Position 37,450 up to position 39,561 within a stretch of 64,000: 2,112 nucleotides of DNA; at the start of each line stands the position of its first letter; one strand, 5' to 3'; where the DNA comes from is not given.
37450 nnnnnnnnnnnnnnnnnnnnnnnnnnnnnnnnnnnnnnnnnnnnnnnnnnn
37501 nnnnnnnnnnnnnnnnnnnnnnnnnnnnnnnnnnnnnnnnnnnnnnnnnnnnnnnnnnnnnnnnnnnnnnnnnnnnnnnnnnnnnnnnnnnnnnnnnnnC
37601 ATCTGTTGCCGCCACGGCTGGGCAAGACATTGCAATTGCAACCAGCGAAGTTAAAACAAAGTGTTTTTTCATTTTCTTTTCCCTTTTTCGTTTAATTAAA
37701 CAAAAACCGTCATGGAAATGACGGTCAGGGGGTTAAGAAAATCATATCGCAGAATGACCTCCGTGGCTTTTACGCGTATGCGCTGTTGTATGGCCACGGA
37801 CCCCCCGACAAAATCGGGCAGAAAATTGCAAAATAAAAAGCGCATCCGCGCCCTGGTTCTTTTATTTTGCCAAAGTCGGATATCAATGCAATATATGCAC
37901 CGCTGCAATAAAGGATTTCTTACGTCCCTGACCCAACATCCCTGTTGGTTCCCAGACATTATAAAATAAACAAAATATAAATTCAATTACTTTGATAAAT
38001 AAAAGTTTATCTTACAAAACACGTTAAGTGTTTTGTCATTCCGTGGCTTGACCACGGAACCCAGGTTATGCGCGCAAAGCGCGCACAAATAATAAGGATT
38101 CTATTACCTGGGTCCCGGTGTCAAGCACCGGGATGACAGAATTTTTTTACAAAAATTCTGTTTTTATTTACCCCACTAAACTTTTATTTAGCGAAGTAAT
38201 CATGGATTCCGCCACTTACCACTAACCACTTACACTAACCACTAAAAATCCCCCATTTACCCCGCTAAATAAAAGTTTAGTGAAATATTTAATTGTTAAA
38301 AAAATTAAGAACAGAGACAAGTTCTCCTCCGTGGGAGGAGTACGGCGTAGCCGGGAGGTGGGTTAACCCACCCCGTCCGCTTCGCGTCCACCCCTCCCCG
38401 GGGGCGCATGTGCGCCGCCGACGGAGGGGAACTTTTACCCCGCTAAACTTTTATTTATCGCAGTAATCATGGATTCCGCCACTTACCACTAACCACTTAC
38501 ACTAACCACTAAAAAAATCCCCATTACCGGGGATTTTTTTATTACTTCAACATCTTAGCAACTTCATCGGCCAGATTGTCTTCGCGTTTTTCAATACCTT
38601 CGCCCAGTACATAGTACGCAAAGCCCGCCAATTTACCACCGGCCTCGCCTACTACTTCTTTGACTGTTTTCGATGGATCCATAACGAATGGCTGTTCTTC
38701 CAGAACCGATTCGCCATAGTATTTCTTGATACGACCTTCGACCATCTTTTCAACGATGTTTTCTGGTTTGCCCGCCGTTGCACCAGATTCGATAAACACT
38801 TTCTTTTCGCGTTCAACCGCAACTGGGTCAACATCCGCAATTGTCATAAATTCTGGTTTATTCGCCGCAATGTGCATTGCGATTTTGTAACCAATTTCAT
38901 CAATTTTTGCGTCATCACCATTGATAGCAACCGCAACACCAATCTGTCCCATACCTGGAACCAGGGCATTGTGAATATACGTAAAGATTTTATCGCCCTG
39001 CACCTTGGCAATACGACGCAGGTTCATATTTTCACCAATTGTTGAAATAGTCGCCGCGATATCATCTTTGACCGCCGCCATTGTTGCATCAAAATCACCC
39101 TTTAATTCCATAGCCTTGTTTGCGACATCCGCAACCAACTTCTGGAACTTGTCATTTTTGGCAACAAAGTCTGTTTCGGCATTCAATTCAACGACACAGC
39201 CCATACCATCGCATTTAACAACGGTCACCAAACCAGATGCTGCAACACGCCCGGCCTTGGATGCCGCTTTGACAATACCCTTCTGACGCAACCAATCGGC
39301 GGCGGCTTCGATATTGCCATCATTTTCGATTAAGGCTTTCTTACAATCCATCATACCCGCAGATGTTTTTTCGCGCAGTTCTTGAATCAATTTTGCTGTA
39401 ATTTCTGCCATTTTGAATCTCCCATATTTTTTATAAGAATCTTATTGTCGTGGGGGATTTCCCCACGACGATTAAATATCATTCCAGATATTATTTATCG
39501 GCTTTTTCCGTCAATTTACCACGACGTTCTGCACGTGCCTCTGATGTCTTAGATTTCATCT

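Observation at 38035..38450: MITE-like element with 33-bp terminal inverted repeats and a separate GC-rich structured insert inside the repeat thicket downstream of tsf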

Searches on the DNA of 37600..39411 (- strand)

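Call 3: search_rna_families(source=window, start=37600, end=38600, threshold=evalue, max_evalue=10, show_alignments=3)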
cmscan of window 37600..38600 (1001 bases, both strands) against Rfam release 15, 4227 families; matches with E-value up to 10: 20.
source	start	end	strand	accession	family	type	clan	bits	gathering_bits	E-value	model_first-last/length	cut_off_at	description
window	38018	38155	-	RF02625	WsnRNA46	Gene; sRNA;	-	38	65.3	4.7e-06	1-151/151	no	Wolbachia sRNA 46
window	37716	37809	-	RF02221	sRNA-Xcc1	Gene; sRNA;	-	36.2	53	0.00019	1-87/87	no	sRNA-Xcc1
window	38018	38155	+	RF02625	WsnRNA46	Gene; sRNA;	-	33.8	65.3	6.9e-05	1-151/151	no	Wolbachia sRNA 46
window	38153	38312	-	RF03922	MIR2119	Gene; miRNA;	-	24.1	73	1.6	1-188/188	no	MIR2119 microRNA precursor family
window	38508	38577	-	RF02064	STnc370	Gene; sRNA;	-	23.4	54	2.1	1-71/71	no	Enterobacterial sRNA STnc370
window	38447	38543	+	RF01859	Phe_leader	Cis-reg; leader;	-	22.5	55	0.41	1-125/125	no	Phenylalanine leader peptide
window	38504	38581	-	RF02075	STnc230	Gene; sRNA;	-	21.2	50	2.4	1-83/83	no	Enterobacterial sRNA STnc230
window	38243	38313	-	RF02414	rli60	Gene; sRNA;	-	21.1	60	4.9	1-191/191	no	Listeria sRNA rli60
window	38464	38547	+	RF02075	STnc230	Gene; sRNA;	-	20.7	50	3.1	1-83/83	no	Enterobacterial sRNA STnc230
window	38511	38562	-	RF02495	ohsC_RNA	Gene; antitoxin;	-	19.7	50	3.6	1-77/77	no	Oppression of Hydrophobic ORF by sRNA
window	38022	38151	+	RF04207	MIR5048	Gene; miRNA;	-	18.9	160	0.06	1-356/356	no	MIR5048 microRNA precursor family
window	38501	38557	+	RF02621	BSnc120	Gene; sRNA;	-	18.8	114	0.34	1-88/88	no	Brucella sRNA 120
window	38034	38163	+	RF01581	RUF6-5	Gene; sRNA;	-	18.3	70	1.2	1-156/156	no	Plasmodium RNA of unknown function RUF6-5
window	38187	38266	-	RF03767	mir-3432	Gene; miRNA;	-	18.3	80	1.5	1-78/78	no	mir-3432 microRNA precursor family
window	38511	38539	-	RF00106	RNAI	Gene; antisense;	-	17.2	47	1.9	72-100/102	no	RNAI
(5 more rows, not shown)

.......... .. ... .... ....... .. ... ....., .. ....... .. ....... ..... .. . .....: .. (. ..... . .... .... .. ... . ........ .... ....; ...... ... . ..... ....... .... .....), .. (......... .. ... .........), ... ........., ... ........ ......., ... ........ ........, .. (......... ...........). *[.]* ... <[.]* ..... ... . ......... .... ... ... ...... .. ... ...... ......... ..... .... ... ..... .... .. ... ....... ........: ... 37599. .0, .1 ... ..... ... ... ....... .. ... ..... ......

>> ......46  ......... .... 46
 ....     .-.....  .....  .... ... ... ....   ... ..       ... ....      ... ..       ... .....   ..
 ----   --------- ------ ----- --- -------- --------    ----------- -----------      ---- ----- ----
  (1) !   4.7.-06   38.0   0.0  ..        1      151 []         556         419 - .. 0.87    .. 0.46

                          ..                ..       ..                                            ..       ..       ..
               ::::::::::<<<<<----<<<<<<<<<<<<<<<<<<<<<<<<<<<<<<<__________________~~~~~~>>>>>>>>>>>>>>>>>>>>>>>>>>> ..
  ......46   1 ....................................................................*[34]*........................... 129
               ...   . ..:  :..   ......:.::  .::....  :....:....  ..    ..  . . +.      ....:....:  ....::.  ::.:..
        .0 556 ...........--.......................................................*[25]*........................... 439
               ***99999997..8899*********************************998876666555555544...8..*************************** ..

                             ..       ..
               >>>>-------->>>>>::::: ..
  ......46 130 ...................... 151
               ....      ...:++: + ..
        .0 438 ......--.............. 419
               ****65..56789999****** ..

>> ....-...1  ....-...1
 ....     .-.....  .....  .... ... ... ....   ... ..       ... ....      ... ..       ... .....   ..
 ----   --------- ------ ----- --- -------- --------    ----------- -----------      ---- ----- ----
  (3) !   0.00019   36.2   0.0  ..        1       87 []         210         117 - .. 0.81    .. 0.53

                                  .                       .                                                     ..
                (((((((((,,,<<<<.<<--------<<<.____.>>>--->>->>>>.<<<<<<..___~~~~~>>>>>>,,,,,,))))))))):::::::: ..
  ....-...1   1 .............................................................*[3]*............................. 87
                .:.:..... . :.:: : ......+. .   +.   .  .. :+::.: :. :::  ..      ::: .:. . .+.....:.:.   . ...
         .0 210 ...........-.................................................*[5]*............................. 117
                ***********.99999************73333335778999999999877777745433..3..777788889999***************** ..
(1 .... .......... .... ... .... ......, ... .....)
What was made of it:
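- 38031..38141 (.): GTCAT palindromic element. It has two 39-nt inverted arms, each holding its own hairpin (about 38040-38059 and 38114-38132), around a 33-nt core with the hairpin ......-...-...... (38070-38084). Rfam WsnRNA46 gives 38.0 and 33.8 bits on the two strands, below the gathering score of 65.3 (call 3).
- On Rfam RF02625 WsnRNA46: 38.0 bits on the minus strand and 33.8 bits on the plus strand (call 3).
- Closest known: Rfam RF02625 WsnRNA46. Same: It shares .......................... in both arms (call 3).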

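Call 75: search_rna_families(sources=[L059, L023, L002, L066, L049], threshold=evalue, max_evalue=0.001)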
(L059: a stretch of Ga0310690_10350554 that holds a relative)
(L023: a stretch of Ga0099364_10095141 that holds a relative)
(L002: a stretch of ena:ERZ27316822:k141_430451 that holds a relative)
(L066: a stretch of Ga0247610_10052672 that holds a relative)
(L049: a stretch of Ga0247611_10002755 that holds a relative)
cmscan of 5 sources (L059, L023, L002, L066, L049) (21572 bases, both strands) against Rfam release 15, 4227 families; matches with E-value up to 0.001: 2.
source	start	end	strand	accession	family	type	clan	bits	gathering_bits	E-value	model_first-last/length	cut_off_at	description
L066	761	842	-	RF00005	tRNA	Gene; tRNA;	CL00001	60.5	29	4.3e-11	1-71/71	no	tRNA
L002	3784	3820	+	RF04305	HCV_SL1412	Cis-reg;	-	31.9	38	0.00049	1-48/48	no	Hepatitis C virus stem-loop SL1412 RNA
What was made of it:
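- Closest known: Rfam RF02625 WsnRNA46. Different: Other GTCAT elements (L002, L023, L059) gave no WsnRNA46 match at E 0.001 in a five-locus search (call 75).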

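Call 79: search_dna_similar(query=window:38028-38145:+, collection=plasmids, mode=distant, max_evalue=0.01, max_rows=10)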
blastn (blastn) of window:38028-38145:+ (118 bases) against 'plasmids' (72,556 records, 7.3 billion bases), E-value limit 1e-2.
No match.
